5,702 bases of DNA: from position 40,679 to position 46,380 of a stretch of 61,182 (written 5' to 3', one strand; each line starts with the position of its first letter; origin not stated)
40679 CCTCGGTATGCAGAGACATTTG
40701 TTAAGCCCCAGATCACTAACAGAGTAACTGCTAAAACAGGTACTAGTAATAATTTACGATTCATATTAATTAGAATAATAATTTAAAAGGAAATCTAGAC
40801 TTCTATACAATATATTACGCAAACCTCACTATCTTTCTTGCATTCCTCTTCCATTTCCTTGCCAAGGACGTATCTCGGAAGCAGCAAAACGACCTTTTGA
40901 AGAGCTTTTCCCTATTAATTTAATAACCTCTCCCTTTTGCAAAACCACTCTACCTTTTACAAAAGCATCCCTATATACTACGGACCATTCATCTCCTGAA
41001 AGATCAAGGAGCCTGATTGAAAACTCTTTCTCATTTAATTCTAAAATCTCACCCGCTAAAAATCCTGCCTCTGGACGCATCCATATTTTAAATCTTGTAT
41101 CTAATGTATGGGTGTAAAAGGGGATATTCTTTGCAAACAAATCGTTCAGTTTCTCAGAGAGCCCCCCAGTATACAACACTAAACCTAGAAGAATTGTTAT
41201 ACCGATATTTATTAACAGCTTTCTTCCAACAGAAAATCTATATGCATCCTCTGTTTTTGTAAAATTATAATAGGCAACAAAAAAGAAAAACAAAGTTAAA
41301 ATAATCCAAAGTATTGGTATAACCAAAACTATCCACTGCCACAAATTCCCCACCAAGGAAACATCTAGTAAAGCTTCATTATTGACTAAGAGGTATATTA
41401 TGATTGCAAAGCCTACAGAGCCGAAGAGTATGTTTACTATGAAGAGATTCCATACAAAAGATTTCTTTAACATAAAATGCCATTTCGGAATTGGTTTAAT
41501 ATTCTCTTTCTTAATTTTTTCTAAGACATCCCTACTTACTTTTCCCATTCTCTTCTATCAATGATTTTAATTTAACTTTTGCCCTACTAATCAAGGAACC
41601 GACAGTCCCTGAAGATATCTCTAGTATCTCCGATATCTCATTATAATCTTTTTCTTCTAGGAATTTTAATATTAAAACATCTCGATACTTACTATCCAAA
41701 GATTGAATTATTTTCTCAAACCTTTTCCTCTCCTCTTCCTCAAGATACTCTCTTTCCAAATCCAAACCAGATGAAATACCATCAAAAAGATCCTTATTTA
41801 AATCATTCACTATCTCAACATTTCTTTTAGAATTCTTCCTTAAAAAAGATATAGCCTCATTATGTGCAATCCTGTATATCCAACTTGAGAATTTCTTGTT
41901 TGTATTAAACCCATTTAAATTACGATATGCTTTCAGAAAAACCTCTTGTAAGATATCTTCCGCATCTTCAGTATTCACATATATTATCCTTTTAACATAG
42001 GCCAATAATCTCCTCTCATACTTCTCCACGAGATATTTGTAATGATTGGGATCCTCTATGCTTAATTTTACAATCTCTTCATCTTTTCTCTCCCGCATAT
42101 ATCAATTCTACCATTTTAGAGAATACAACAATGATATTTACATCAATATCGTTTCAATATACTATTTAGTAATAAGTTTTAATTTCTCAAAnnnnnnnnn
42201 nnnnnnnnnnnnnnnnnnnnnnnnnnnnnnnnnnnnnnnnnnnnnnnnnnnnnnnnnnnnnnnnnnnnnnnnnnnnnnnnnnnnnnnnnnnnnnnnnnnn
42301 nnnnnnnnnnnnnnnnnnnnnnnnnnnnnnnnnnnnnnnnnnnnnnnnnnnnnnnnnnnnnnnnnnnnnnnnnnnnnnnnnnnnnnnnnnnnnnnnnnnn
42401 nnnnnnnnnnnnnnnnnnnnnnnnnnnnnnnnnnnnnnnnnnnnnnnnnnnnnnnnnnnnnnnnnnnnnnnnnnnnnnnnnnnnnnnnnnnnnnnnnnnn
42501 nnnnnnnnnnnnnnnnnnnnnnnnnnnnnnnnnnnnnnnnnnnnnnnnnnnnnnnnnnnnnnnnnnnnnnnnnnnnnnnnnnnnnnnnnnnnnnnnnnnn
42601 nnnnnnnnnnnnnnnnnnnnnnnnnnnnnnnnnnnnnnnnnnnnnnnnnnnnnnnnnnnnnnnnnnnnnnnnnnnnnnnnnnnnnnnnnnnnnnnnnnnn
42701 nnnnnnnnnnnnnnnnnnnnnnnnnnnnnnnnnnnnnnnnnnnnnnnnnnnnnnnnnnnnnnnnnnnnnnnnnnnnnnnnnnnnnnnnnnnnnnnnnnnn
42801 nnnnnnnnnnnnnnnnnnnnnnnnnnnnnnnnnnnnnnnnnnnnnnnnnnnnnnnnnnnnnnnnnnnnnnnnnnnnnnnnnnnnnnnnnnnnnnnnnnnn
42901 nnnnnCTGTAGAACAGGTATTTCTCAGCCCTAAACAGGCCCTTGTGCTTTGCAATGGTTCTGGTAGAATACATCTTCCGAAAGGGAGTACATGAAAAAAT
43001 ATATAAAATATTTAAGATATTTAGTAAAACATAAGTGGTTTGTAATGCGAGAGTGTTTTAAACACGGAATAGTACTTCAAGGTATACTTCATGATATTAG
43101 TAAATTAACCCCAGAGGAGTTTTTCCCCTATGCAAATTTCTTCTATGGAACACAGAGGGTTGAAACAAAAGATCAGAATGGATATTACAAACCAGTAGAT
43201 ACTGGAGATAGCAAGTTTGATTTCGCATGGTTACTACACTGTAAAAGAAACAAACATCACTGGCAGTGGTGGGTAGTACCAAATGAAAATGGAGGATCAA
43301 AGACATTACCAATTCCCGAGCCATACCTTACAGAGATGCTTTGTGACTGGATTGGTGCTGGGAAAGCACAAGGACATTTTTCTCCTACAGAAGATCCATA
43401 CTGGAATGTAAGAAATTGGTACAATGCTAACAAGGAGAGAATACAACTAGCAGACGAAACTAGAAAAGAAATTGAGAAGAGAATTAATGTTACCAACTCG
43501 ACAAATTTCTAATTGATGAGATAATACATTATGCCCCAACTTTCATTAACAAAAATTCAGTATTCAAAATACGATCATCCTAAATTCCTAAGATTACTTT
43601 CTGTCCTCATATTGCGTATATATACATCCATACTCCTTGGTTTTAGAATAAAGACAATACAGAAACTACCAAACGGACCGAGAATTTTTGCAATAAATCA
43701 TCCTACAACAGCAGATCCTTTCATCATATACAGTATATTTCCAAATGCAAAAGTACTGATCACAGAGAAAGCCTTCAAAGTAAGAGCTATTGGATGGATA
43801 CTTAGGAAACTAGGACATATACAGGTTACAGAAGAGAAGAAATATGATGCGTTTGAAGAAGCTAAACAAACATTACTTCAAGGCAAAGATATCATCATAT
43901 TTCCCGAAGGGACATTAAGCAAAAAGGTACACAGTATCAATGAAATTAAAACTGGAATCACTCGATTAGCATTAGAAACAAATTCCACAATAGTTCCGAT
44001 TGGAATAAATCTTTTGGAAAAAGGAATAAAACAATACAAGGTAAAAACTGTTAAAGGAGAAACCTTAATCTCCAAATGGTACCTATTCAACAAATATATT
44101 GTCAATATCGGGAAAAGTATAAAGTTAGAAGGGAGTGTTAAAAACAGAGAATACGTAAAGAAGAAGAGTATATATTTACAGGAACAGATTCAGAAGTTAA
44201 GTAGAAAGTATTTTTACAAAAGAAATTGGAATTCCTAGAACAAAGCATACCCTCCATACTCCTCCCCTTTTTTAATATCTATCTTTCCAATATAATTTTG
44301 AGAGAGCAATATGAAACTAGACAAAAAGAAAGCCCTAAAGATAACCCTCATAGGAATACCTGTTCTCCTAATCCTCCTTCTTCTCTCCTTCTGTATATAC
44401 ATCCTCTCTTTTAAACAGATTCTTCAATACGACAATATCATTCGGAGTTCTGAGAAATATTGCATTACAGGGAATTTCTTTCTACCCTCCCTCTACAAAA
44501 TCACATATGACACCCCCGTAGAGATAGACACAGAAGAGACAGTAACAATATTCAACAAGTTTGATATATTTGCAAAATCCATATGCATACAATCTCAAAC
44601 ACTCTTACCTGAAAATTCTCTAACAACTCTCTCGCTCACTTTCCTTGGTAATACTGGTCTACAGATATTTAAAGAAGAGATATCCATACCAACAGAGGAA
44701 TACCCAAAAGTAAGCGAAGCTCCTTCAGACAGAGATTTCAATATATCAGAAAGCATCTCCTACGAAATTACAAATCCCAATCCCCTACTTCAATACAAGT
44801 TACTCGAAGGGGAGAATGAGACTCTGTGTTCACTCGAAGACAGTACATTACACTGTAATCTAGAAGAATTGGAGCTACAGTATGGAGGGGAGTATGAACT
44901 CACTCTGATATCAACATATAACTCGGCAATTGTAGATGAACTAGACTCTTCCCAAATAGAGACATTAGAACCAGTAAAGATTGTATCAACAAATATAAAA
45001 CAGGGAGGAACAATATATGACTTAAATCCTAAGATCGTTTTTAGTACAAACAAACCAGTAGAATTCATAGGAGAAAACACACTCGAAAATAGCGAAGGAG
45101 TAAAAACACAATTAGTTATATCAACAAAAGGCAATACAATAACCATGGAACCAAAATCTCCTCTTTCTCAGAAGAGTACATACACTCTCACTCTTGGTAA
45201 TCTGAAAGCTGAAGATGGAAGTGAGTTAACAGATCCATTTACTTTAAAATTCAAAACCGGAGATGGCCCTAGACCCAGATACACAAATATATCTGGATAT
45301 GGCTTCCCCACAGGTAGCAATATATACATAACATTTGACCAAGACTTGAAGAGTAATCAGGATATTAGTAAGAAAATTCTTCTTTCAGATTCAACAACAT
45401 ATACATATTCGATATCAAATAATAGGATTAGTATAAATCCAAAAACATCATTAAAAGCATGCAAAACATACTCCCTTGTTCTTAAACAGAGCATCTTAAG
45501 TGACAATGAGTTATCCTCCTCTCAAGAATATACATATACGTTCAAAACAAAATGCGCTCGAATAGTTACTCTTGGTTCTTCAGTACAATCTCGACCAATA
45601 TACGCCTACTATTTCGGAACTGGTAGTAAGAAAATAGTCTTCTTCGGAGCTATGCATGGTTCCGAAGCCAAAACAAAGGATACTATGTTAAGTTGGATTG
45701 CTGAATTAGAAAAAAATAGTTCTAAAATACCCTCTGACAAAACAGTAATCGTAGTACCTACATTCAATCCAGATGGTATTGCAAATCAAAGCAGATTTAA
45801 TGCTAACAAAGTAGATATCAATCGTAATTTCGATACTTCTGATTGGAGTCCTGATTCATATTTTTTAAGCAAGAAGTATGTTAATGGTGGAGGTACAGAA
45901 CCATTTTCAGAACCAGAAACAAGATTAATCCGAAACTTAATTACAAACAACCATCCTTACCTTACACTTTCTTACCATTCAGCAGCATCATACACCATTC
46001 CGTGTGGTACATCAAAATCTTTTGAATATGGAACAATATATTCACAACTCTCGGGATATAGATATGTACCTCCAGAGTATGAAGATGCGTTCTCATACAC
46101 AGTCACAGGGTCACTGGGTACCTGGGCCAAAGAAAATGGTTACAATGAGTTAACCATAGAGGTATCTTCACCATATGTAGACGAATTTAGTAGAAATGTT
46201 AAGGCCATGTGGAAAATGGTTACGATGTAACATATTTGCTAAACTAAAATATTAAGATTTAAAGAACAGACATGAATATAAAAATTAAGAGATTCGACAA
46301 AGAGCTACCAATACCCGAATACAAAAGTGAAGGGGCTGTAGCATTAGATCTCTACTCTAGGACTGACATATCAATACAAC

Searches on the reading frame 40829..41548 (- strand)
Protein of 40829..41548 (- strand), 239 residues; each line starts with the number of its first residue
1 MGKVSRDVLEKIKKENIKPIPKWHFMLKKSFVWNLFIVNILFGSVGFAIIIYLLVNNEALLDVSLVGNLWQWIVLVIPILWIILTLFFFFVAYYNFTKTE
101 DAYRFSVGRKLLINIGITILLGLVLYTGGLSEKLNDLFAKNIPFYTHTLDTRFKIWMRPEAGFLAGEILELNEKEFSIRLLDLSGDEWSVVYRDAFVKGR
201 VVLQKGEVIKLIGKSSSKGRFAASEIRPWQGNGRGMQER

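Call 38: search_protein_families(library=pfam, proteins=[window:40829-41548:-], max_evalue=0.001)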
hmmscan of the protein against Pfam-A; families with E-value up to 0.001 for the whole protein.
window:40829-41548:- (239 aa): 1 family
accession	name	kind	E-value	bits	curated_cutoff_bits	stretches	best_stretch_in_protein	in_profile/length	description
PF13197.11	DUF4013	-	0.00026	21.3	26.9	1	10-125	29-151/168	Protein of unknown function (DUF4013)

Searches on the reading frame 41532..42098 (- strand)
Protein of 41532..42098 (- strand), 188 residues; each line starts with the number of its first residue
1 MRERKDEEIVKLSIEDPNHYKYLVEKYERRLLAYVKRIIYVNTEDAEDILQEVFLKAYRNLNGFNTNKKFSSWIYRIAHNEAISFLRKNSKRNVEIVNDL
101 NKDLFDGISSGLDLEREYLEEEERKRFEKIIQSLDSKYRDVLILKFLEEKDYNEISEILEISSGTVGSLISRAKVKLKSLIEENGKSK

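Call 38: search_protein_families(library=pfam, proteins=[window:41532-42098:-], max_evalue=0.001)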
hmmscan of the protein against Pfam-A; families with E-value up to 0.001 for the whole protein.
window:41532-42098:- (188 aa): 3 families
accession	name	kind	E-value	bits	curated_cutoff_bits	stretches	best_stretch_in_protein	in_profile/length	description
PF04542.20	Sigma70_r2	-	3.4e-19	68.8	24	1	23-91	1-70/71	Sigma-70 region 2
PF08281.18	Sigma70_r4_2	-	1.2e-14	54.1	25.7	1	126-177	3-54/54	Sigma-70, region 4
PF04545.22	Sigma70_r4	-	4e-08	33.1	24.1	1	131-178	2-49/50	Sigma-70, region 4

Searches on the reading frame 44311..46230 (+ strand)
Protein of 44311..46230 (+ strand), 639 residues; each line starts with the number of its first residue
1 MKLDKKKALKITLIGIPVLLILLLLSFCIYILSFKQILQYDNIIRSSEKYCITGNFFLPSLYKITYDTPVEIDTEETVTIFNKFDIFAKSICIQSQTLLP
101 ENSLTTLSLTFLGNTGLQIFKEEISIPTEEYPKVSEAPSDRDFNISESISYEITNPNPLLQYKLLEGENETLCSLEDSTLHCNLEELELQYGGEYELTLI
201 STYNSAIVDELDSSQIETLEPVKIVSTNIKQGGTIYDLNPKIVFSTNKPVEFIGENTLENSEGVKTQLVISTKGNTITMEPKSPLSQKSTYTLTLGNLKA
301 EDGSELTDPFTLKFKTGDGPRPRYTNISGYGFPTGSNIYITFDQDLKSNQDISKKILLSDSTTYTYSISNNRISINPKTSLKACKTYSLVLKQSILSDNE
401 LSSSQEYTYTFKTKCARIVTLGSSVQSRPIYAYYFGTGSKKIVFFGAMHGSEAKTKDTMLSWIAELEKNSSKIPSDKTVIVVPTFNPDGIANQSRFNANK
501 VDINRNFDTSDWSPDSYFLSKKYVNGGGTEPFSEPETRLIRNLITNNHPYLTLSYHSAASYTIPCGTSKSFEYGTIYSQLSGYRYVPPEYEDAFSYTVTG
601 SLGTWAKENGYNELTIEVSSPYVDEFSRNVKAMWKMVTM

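Call 38: search_protein_families(library=pfam, proteins=[window:44311-46230:+], max_evalue=0.001)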
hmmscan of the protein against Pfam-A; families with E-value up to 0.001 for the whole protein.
window:44311-46230:+ (639 aa): 4 families
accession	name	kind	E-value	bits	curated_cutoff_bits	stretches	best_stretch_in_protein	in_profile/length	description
PF00246.29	Peptidase_M14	-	1.1e-20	74.9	21.6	1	415-570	15-197/286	Zinc carboxypeptidase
PF13205.12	Big_5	-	4.2e-16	60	23.6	2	331-413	18-105/105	Bacterial Ig-like domain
PF24827.1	AstE_AspA_cat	-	2.5e-06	27.6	25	1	440-511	3-68/192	Succinylglutamate desuccinylase/Aspartoacylase catalytic domain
PF10994.13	DUF2817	-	3.9e-06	27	23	1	461-508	74-119/341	Protein of unknown function (DUF2817)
